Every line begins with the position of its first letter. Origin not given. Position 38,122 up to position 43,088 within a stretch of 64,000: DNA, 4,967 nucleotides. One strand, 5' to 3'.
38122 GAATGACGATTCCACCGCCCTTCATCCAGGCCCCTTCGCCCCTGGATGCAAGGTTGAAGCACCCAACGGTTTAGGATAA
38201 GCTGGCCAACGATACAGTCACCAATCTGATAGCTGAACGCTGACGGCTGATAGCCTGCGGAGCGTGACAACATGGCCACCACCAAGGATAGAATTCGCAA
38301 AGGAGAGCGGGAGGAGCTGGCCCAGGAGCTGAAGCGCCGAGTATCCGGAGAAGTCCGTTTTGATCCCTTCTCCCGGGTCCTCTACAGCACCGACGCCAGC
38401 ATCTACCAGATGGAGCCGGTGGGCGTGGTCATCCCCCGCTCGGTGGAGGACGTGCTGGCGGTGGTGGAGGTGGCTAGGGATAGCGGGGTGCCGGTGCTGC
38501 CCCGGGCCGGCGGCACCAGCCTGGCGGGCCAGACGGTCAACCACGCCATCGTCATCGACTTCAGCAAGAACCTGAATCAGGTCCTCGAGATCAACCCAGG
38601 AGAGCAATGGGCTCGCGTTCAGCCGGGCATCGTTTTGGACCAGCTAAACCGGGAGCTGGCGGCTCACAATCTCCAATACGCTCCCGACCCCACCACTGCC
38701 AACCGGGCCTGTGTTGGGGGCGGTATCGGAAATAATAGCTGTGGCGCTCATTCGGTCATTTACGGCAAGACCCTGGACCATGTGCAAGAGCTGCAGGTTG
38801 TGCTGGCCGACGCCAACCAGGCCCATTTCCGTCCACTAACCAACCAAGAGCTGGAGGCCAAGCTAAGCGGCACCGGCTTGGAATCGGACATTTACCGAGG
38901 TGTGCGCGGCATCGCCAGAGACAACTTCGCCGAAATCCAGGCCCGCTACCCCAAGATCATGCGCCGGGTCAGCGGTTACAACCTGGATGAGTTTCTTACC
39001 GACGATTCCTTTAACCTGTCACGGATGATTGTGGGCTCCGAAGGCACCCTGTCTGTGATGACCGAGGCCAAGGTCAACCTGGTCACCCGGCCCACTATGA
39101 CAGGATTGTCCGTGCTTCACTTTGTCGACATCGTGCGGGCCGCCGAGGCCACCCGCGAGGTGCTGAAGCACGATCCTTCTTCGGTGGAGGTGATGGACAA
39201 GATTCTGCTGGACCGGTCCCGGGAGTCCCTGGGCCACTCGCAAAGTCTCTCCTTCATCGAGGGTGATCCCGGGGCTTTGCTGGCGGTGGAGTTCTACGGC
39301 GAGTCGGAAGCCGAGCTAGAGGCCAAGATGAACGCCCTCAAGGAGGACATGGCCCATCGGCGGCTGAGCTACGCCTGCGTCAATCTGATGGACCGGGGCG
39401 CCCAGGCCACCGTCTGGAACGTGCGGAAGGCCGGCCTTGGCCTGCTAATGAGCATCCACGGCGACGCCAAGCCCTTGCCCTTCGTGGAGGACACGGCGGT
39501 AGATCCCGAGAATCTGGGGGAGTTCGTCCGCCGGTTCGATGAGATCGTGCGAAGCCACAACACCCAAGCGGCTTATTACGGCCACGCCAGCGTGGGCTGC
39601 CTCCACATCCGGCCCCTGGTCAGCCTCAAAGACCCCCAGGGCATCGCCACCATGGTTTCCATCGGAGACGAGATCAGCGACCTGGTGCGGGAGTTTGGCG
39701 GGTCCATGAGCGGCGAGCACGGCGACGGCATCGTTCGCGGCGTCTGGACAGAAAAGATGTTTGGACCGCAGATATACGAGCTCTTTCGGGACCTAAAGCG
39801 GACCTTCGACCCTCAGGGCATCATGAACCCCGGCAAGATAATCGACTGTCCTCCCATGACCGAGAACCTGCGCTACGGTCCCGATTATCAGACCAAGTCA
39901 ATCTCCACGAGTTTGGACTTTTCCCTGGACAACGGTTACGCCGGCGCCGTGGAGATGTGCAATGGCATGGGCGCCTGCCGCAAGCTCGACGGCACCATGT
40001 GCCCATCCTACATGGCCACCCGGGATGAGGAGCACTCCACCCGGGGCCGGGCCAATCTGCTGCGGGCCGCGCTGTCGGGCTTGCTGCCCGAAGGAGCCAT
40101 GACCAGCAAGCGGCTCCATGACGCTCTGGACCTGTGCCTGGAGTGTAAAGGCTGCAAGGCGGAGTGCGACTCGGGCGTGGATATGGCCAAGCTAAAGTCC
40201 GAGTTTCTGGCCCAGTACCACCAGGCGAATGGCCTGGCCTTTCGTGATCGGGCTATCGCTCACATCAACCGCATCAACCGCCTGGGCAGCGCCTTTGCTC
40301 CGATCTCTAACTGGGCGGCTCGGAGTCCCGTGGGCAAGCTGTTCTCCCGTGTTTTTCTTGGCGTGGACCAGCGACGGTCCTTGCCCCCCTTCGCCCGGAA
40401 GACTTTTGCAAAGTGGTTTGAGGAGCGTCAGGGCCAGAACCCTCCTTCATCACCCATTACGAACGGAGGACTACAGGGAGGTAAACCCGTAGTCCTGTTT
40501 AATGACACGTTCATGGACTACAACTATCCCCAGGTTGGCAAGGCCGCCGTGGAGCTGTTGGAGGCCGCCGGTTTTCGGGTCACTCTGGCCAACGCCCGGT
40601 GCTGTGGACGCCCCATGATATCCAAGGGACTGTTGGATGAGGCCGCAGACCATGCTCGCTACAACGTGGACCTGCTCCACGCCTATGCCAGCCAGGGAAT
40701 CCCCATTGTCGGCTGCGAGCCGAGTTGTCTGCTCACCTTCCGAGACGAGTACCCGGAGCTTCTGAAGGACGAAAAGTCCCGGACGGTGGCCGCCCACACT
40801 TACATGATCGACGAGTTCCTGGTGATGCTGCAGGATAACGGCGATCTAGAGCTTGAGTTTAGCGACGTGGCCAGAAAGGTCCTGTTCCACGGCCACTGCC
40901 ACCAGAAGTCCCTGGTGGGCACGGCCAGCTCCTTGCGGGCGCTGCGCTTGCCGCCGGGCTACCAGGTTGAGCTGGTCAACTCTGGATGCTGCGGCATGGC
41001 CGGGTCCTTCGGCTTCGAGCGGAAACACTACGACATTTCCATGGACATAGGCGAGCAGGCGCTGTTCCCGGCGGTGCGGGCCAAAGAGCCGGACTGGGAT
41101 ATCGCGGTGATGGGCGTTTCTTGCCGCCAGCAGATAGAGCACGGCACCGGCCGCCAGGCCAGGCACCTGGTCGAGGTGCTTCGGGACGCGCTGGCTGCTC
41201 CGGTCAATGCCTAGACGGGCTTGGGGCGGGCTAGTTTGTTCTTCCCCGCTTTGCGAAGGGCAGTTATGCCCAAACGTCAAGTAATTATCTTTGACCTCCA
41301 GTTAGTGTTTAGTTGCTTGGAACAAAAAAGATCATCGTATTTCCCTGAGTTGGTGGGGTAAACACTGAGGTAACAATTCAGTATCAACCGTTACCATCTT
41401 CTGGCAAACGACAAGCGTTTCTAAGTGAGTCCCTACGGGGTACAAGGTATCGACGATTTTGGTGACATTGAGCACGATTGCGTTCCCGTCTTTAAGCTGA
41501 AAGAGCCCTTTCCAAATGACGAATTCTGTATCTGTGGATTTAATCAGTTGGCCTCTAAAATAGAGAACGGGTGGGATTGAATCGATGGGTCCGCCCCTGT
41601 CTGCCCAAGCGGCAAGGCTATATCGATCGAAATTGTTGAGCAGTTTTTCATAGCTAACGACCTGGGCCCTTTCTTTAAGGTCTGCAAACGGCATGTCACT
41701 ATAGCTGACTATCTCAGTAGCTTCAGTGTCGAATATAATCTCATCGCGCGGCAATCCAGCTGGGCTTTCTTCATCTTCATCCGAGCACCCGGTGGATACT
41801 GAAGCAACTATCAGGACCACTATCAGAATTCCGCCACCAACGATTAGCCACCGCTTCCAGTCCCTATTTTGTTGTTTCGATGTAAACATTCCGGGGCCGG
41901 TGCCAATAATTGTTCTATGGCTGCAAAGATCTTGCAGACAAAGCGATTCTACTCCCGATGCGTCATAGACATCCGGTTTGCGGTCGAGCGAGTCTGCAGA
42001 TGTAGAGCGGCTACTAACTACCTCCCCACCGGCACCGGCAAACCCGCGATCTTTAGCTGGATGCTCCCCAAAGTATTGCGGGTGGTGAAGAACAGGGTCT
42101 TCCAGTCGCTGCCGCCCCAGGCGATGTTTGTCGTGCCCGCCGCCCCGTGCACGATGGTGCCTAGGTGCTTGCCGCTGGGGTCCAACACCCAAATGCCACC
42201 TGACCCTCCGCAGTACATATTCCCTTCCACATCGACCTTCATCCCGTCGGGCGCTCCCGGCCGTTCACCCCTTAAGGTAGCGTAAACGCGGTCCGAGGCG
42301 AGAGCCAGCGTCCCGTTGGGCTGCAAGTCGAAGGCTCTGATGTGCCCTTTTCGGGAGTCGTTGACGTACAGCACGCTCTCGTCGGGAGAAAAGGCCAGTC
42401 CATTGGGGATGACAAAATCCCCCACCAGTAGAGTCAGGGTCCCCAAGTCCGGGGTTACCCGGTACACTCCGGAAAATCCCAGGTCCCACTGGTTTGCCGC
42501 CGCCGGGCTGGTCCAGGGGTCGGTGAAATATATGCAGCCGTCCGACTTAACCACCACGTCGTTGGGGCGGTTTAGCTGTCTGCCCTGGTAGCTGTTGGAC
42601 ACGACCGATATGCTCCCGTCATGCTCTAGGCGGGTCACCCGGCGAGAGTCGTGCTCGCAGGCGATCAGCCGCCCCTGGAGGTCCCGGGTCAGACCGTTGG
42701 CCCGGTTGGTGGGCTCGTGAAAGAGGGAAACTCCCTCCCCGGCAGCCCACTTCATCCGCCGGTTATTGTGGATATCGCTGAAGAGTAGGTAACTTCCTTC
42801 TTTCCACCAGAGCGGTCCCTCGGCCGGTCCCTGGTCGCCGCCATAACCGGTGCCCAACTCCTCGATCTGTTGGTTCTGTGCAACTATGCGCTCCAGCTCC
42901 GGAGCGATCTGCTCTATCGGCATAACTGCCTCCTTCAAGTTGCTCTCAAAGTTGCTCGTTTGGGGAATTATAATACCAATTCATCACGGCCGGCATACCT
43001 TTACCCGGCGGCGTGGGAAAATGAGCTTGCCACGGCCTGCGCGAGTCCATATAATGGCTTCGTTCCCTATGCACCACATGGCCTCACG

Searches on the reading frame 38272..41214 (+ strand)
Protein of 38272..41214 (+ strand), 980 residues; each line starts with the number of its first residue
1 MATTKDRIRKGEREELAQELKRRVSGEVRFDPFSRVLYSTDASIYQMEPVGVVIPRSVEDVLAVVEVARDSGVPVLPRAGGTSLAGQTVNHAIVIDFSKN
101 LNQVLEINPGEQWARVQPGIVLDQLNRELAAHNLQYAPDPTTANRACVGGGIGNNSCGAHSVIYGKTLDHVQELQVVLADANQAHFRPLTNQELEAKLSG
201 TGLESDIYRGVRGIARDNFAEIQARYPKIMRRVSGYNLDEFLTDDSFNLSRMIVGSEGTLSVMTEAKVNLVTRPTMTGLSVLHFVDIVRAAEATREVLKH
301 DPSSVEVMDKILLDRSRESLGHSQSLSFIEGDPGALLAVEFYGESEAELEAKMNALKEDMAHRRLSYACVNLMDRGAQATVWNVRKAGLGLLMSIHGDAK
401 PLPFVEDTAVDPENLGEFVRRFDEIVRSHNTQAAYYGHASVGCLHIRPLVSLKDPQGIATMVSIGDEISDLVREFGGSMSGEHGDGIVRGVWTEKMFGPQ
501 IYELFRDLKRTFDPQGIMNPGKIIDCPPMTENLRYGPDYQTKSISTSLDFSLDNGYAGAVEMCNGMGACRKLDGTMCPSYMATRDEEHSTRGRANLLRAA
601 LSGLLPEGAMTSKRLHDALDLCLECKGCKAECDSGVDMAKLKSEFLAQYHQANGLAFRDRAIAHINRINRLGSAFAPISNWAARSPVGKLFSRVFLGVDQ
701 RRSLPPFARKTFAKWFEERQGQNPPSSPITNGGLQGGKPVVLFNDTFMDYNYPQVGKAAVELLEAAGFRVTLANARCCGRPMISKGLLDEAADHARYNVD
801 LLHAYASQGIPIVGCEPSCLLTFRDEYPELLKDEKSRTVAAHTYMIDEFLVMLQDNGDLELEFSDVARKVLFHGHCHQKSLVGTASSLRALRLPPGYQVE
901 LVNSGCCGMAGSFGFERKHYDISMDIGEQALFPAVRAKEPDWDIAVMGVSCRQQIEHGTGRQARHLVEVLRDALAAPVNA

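Call 55: search_protein_families(library=pfam, proteins=[window:38272-41214:+], max_evalue=0.00001)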
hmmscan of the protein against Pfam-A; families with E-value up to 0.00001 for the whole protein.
window:38272-41214:+ (980 aa): 5 families
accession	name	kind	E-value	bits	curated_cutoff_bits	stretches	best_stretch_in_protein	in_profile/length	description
PF02913.24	FAD-oxidase_C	-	8.7e-52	176.7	21.2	1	280-523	8-248/248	FAD linked oxidases, C-terminal domain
PF01565.28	FAD_binding_4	-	1.9e-38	131.7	26.4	1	51-182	3-134/139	FAD binding domain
PF02754.22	CCG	-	6.6e-10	39.4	20.6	1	747-824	9-85/85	Cysteine-rich domain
PF13534.11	Fer4_17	-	2.9e-07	31.4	22.2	1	563-637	2-61/61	4Fe-4S dicluster domain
PF13183.11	Fer4_8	-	4.5e-07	30.8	27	1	560-636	2-68/68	4Fe-4S dicluster domain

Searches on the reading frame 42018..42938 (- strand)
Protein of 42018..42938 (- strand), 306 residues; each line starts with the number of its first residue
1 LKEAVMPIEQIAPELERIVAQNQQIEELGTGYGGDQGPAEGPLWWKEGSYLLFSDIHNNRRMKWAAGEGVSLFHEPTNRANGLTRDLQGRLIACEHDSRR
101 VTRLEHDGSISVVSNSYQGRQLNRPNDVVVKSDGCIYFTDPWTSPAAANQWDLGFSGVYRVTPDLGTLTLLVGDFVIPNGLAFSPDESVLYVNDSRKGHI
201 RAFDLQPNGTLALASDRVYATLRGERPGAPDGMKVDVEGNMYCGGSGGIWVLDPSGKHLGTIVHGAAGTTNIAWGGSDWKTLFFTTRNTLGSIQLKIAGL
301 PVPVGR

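Call 55: search_protein_families(library=pfam, proteins=[window:42018-42938:-], max_evalue=0.00001)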
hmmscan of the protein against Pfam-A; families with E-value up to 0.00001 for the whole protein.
window:42018-42938:- (306 aa): 1 family
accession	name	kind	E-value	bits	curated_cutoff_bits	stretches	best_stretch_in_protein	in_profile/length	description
PF08450.18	SGL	-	3.9e-50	171.2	26.3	1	39-286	2-244/246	SMP-30/Gluconolactonase/LRE-like region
